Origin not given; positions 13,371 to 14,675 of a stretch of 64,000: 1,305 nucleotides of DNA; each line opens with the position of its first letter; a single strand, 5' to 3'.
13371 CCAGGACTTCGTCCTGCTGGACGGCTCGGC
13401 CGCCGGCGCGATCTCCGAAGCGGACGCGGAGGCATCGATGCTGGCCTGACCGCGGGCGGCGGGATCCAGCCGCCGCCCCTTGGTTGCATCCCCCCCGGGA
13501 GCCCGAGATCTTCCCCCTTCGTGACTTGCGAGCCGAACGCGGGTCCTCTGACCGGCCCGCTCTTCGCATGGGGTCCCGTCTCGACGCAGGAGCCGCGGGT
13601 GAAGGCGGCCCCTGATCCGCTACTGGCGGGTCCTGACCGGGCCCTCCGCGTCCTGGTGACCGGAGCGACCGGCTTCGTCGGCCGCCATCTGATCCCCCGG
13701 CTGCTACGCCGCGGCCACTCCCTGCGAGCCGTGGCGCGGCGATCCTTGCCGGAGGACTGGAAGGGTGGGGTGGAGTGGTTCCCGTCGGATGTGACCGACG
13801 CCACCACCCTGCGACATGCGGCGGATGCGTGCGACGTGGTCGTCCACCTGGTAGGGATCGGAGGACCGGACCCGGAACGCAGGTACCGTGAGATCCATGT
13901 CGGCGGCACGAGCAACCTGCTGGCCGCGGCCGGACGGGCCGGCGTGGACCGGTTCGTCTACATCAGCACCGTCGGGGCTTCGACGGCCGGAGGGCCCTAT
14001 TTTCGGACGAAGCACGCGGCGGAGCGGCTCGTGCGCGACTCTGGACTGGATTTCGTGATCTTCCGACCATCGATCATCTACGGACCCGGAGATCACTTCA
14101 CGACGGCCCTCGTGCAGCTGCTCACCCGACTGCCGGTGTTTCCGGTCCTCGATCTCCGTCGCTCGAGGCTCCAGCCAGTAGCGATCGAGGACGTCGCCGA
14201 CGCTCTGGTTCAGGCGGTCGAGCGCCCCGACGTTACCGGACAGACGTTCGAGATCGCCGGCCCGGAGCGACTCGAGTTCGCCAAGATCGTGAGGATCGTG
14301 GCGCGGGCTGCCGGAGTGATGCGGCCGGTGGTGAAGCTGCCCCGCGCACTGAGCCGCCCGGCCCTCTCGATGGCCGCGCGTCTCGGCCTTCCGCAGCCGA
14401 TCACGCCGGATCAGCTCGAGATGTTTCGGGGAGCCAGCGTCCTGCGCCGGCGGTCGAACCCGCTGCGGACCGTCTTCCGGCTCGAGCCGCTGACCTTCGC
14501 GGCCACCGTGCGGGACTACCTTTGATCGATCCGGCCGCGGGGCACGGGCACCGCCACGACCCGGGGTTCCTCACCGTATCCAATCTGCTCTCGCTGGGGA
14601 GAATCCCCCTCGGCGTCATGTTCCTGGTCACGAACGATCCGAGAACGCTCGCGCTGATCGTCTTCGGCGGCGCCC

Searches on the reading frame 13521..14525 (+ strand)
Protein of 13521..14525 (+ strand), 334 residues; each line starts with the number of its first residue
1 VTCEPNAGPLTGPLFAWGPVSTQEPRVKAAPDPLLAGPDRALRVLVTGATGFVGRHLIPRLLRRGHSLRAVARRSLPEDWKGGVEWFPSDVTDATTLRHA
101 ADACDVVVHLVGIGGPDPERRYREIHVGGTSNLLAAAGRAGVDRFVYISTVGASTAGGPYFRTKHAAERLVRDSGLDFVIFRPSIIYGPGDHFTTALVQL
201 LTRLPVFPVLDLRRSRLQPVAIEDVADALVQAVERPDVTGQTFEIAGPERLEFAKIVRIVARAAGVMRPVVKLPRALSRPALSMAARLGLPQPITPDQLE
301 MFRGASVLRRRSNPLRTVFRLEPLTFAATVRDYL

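Call 77: search_protein_families(library=pfam, proteins=[window:13521-14525:+], max_evalue=0.0001)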
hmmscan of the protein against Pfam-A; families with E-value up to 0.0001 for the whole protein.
window:13521-14525:+ (334 aa): 8 families
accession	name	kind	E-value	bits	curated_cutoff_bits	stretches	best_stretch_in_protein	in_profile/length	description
PF01370.27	Epimerase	-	5.2e-30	105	20.9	1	44-246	1-240/240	NAD dependent epimerase/dehydratase family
PF13460.12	NAD_binding_10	-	6.8e-27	95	27.2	1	48-235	1-183/184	NAD(P)H-binding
PF01073.25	3Beta_HSD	-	1.6e-21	77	22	1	45-153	1-119/280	3-beta hydroxysteroid dehydrogenase/isomerase family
PF04321.23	RmlD_sub_bind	-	6.3e-16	58.7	27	2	160-283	125-256/287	RmlD substrate binding domain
PF05368.20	NmrA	-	1.6e-15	58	27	1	43-265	4-235/298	NmrA-like family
PF07993.18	NAD_binding_4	-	4.5e-14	52.7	20.1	0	158-191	175-210/258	Male sterility protein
PF16363.11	GDP_Man_Dehyd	-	4.9e-07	29.9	27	1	45-150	1-129/332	GDP-mannose 4,6 dehydratase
PF02719.21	Polysacc_synt_2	-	7.9e-05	22.4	20.2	0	91-171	63-149/293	Polysaccharide biosynthesis protein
